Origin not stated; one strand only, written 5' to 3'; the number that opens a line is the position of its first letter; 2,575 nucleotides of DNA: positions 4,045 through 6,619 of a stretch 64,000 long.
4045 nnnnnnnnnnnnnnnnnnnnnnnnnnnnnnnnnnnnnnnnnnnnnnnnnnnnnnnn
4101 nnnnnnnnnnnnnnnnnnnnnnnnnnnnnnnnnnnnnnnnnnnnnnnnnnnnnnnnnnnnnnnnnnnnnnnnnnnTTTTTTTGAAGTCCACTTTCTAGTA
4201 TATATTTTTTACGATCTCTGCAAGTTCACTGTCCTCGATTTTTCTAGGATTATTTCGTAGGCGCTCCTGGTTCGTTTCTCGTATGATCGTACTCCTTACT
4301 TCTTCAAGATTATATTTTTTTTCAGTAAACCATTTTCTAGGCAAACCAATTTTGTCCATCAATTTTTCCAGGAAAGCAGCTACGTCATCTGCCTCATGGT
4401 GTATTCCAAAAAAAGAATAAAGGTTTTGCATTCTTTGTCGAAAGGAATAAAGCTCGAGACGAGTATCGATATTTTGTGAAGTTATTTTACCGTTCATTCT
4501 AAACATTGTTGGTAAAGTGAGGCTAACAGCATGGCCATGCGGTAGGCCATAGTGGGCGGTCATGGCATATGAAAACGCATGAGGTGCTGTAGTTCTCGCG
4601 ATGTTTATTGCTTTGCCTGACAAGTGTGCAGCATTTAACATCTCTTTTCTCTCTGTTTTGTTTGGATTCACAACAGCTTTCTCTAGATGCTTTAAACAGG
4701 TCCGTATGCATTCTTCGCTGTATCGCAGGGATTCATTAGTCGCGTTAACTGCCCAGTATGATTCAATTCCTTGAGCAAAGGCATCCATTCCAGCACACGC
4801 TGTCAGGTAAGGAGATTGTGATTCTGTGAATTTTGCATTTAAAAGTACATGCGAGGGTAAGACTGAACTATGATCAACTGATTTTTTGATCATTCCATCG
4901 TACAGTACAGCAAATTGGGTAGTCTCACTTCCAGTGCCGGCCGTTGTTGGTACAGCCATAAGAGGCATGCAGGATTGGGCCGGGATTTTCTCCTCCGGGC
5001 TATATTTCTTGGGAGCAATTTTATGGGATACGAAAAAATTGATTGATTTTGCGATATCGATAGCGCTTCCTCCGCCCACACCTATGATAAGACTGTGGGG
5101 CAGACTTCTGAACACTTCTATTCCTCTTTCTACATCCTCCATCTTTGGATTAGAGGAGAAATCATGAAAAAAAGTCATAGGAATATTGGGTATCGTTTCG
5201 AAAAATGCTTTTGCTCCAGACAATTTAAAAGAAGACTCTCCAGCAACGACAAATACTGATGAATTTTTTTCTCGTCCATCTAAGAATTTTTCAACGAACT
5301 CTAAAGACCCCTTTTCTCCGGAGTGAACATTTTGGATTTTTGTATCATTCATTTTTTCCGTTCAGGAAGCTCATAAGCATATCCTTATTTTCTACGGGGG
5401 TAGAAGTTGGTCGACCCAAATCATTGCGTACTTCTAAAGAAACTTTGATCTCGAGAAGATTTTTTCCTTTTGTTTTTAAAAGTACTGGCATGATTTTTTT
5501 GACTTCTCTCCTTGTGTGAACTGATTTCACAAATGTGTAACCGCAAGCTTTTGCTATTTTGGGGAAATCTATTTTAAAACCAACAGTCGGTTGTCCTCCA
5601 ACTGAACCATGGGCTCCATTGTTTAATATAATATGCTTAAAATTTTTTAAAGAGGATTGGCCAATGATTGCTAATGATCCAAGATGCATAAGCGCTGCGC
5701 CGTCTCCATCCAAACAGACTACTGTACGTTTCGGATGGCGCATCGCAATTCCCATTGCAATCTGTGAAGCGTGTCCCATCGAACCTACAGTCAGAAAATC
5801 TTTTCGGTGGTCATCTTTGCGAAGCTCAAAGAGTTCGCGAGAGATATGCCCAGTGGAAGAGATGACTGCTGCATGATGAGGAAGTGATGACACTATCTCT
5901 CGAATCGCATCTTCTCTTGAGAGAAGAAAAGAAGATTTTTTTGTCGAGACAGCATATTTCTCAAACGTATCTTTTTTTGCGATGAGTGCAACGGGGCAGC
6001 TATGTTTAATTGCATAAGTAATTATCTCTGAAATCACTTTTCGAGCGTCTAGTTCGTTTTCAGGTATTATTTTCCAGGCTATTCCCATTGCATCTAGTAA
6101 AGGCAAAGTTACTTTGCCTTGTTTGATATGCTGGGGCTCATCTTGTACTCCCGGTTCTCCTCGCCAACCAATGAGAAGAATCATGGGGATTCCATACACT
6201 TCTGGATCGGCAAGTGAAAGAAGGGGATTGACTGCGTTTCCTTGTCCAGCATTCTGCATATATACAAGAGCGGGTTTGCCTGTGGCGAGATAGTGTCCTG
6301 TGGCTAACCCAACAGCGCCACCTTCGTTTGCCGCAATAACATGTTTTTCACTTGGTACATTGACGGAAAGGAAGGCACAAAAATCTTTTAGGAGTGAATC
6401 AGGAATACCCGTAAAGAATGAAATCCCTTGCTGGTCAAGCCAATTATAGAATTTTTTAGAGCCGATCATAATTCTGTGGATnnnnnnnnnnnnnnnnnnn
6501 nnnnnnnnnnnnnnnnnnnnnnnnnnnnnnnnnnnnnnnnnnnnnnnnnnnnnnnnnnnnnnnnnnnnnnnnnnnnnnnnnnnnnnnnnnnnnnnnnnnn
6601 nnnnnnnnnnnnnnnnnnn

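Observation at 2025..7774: Phosphonate head-group pathway embedded in a surface-glycan locus (NTase-PepM fusion, Ppd, Fe-ADH, LicD, flippase)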

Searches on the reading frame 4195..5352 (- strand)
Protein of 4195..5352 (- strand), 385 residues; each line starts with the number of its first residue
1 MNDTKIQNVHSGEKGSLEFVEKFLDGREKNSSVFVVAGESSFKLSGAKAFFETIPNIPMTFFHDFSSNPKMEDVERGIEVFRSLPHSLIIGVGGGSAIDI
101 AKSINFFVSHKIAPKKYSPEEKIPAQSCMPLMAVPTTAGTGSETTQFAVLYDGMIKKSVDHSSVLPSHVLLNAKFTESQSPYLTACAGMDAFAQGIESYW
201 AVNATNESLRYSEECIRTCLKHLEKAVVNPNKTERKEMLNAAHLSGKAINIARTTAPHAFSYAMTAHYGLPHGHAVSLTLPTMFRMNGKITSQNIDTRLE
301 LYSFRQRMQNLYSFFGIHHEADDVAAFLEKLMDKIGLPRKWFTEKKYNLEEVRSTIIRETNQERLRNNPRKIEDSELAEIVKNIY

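Call 4: search_protein_families(library=pfam, proteins=[window:4195-5352:-], max_evalue=0.01)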
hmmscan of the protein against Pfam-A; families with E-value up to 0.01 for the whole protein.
window:4195-5352:- (385 aa): 3 families
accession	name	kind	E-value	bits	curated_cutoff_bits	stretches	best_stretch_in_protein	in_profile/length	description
PF00465.25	Fe-ADH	-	2.4e-34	118.8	31.3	1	14-172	8-167/168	Iron-containing alcohol dehydrogenase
PF25137.1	ADH_Fe_C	-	7.4e-28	98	27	1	184-385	1-194/194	Fe-containing alcohol dehydrogenase family, C-terminal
PF13685.12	Fe-ADH_2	-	2e-07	31.5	28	1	15-106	5-95/149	Iron-containing alcohol dehydrogenase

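Call 5: search_protein_families(library=ncbifam, proteins=[window:4195-5352:-], max_evalue=0.001)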
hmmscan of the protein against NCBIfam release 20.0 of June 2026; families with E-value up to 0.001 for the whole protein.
window:4195-5352:- (385 aa): 16 families
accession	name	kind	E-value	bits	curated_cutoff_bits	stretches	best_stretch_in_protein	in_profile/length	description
NF041833.1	Fe_ADH_ErcA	equivalog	7.5e-43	147.1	550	1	32-383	32-380/382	alcohol dehydrogenase-like regulatory protein ErcA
TIGR03405.1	Phn_Fe-ADH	equivalog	8.3e-41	139.9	423.7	1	33-319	26-324/355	iron-containing alcohol dehydrogenase PsrA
NF010378.0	PRK13805.1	equivalog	2.8e-39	134.7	951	1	14-385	469-864/872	bifunctional acetaldehyde-CoA/alcohol dehydrogenase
NF058672.1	4HyButDHCUPNE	equivalog_domain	1.2e-35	123.4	500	1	52-381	51-374/378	4-hydroxybutyrate dehydrogenase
TIGR02638.1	lactal_redase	equivalog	3.2e-35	121.6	523.15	1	35-378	34-376/379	lactaldehyde reductase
NF050025.1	SulfAcetaldRedSarD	equivalog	1.2e-33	116.6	700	1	56-383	58-383/385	sulfoacetaldehyde reductase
NF011998.0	PRK15454.1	equivalog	1.7e-32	112.6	556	1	54-291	75-314/395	ethanolamine utilization ethanol dehydrogenase EutG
NF007911.0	PRK10624.1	equivalog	4.9e-32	111.3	537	1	56-383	58-380/382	lactaldehyde reductase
NF053866.1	CholDhdGbsBBac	equivalog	1.9e-31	109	550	1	56-295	65-309/392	choline dehydrogenase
NF007363.0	PRK09860.1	equivalog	4.6e-25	88.6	581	1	60-294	63-299/383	L-threonine dehydrogenase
TIGR04266.1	NDMA_methanol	equivalog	1.3e-18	67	625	1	61-287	70-303/420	NDMA-dependent methanol dehydrogenase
NF011717.0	PRK15138.1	equivalog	3.6e-15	55.9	645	1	29-312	28-315/387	alcohol dehydrogenase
NF041822.1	daptide_DH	equivalog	3.4e-13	49.2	300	1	85-224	54-201/363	daptide-type RiPP biosynthesis dehydogenase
NF006941.0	PRK09423.1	subfamily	2.2e-08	33.4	336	1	34-112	33-111/367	glycerol dehydrogenase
NF002022.0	PRK00843.1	equivalog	2.3e-07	30.1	413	1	9-106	14-108/350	NAD(P)-dependent glycerol-1-phosphate dehydrogenase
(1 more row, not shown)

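Call 33: search_solved_structures(query=window:4195-5352:-, max_evalue=1e-10)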
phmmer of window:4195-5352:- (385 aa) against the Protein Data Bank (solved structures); distinct sequences matched with E-value up to 1e-10: 35.
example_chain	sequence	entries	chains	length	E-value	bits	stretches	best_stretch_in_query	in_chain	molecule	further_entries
6jko_A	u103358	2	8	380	3.4e-35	124.8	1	51-290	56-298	Methanol dehydrogenase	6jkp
1vhd_A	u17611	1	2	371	4.4e-34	121.2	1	32-334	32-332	alcohol dehydrogenase, iron-containing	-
1o2d_A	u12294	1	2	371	4.5e-34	121.1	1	32-333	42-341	Alcohol dehydrogenase, iron-containing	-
8zrl_A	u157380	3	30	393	3.7e-29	105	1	53-383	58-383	NAD-dependent methanol dehydrogenase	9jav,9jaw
9jx4_A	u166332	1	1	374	2.3e-27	99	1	32-306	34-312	Aldehyde-alcohol dehydrogenase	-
8zwd_B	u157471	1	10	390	8.6e-26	93.9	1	58-383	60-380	NAD(P)-dependent methanol dehydrogenase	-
3zdr_A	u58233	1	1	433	4.9e-25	91.4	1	58-317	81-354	ALCOHOL DEHYDROGENASE DOMAIN OF THE BIFUNCTIONAL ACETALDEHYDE DEHYDROGENASE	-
3bfj_A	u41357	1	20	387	1.1e-24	90.3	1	57-382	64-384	1,3-propanediol oxidoreductase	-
3owo_A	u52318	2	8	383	1.3e-22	83.4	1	14-293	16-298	Alcohol dehydrogenase 2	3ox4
13he_A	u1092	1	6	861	7e-22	81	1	59-351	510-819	Aldehyde-alcohol dehydrogenase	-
8uhw_A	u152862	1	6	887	7.4e-22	80.9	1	59-351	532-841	Aldehyde-alcohol dehydrogenase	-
9knp_A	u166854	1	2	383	7.4e-21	77.7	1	14-297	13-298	375aa long hypothetical alchol dehydrogenase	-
9ldl_C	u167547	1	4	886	2.6e-19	72.6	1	67-288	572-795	Aldehyde dehydrogenase family protein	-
7dag_A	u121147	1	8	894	2.9e-19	72.4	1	60-348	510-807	Aldehyde-alcohol dehydrogenase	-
4fr2_A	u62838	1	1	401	3.3e-19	72.2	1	60-284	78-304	1,3-propanediol dehydrogenase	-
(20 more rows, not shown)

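Call 35: search_solved_structures(query=window:4195-5352:-, max_evalue=1e-30, show_alignments=3)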
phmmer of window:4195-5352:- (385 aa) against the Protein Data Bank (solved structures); distinct sequences matched with E-value up to 1e-30: 3.
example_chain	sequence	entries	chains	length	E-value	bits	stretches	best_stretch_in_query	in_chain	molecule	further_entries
6jko_A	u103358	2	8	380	3.4e-35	124.8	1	51-290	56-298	Methanol dehydrogenase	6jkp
1vhd_A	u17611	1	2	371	4.4e-34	121.2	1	32-334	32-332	alcohol dehydrogenase, iron-containing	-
1o2d_A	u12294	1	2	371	4.5e-34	121.1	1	32-333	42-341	Alcohol dehydrogenase, iron-containing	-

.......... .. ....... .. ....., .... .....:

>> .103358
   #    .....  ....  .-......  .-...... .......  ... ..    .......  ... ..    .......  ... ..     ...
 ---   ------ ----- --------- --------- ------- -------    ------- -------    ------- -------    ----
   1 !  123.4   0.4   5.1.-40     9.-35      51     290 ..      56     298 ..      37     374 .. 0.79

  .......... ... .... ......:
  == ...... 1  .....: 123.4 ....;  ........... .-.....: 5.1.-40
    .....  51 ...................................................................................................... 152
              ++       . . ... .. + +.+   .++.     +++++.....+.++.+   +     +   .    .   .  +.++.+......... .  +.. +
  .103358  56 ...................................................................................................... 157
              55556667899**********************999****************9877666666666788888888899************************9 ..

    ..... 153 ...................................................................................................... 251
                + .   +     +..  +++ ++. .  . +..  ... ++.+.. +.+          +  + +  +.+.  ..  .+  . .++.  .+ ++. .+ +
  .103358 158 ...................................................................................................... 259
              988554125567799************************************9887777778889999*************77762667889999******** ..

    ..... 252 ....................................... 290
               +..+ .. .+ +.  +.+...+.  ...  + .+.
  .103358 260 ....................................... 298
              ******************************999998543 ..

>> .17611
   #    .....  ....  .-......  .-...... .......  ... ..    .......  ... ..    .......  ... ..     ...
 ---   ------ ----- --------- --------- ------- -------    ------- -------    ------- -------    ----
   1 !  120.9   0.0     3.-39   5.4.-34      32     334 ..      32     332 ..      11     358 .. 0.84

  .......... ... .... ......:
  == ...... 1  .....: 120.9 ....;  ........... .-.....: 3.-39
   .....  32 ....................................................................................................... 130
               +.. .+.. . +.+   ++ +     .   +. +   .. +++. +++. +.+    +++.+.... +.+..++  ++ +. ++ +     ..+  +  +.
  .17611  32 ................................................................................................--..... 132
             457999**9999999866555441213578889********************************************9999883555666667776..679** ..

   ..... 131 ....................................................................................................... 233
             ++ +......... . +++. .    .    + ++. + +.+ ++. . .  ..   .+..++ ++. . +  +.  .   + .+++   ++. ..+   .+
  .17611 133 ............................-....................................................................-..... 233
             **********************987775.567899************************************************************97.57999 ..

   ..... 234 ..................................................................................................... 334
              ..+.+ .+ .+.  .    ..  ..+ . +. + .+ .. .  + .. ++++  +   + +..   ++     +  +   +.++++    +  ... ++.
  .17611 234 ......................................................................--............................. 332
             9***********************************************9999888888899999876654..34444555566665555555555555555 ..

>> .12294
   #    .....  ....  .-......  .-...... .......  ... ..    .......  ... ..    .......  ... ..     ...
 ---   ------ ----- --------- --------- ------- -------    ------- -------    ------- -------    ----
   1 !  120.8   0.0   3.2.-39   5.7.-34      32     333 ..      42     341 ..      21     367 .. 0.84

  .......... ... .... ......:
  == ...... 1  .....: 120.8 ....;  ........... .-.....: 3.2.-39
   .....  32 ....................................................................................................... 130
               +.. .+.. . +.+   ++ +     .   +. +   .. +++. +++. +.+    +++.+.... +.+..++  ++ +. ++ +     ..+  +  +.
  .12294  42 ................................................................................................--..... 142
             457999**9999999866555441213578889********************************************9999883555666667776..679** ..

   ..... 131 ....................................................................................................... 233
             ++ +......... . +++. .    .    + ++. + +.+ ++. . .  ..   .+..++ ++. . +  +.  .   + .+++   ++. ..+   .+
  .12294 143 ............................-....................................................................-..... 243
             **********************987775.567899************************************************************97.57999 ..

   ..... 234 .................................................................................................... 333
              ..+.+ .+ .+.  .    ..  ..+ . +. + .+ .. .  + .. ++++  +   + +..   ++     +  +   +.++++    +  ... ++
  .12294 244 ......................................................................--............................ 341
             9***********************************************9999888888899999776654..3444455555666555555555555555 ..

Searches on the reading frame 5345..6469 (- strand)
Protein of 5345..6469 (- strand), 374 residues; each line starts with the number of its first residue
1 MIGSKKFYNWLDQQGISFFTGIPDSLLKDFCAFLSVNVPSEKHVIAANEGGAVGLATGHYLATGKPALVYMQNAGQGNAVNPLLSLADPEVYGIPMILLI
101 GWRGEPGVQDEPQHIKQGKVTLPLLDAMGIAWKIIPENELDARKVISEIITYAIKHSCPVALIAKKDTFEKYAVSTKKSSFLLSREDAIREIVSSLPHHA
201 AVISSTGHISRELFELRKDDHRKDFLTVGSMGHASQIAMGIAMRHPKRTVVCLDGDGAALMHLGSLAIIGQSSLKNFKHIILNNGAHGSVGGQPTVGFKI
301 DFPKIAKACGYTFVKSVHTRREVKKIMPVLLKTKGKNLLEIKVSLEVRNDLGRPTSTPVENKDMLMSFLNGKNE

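Call 4: search_protein_families(library=pfam, proteins=[window:5345-6469:-], max_evalue=0.01)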
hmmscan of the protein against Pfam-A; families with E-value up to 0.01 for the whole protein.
window:5345-6469:- (374 aa): 2 families
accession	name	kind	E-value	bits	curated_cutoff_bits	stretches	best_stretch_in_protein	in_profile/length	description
PF02775.26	TPP_enzyme_C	-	4.3e-20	72.5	21.9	1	226-340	25-150/151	Thiamine pyrophosphate enzyme, C-terminal TPP binding domain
PF02776.23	TPP_enzyme_N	-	9.5e-15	54.9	26.8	1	3-114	3-108/119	Thiamine pyrophosphate enzyme, N-terminal TPP binding domain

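Call 5: search_protein_families(library=ncbifam, proteins=[window:5345-6469:-], max_evalue=0.001)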
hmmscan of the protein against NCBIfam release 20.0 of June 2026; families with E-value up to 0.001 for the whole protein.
window:5345-6469:- (374 aa): 42 families (the best 25 are shown)
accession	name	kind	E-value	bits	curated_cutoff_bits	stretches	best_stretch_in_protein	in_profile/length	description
TIGR03297.1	Ppyr-DeCO2ase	equivalog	9.8e-145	482.1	312.5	1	15-369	1-360/360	phosphonopyruvate decarboxylase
TIGR03846.1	sulfopy_beta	equivalog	5.2e-37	127.5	221.5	1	185-344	1-157/182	sulfopyruvate decarboxylase subunit beta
NF004813.0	PRK06163.1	equivalog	6.3e-26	91.3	240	1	176-344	6-173/202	hypothetical protein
TIGR03845.1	sulfopyru_alph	equivalog_domain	1.1e-25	90.4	147.95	1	5-165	2-156/160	sulfopyruvate decarboxylase subunit alpha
NF006016.1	PRK08155.1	equivalog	2e-18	66.2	870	2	223-304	400-494/554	acetolactate synthase large subunit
TIGR00118.1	acolac_lg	equivalog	1.1e-15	57.1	538.35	1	141-344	317-535/557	biosynthetic-type acetolactate synthase large subunit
NF005485.1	PRK07092.1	equivalog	5.2e-14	51.9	493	1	176-345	341-520/523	benzoylformate decarboxylase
NF005760.0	PRK07586.1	equivalog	1.2e-13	50.9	363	1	175-285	329-440/514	acetolactate synthase large subunit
NF006052.0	PRK08199.1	subfamily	9.8e-13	47.2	539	1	167-290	352-475/559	thiamine pyrophosphate protein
NF006524.0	PRK08978.1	equivalog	4.2e-12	45.1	738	1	223-344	392-525/548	acetolactate synthase 2 catalytic subunit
NF005228.0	PRK06725.1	equivalog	1.2e-10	40.2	991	1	141-292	332-485/571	acetolactate synthase large subunit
NF005651.0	PRK07418.1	subfamily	2.7e-10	39.1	942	1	228-290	434-495/617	acetolactate synthase large subunit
NF004710.0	PRK06048.1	equivalog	3.3e-10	39.1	976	1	141-292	324-476/561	acetolactate synthase large subunit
NF005058.0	PRK06466.1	equivalog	1.4e-09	37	951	1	227-290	421-483/574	acetolactate synthase 3 large subunit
NF006525.0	PRK08979.1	equivalog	1.9e-09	36.5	1084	1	227-289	419-480/572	acetolactate synthase 3 large subunit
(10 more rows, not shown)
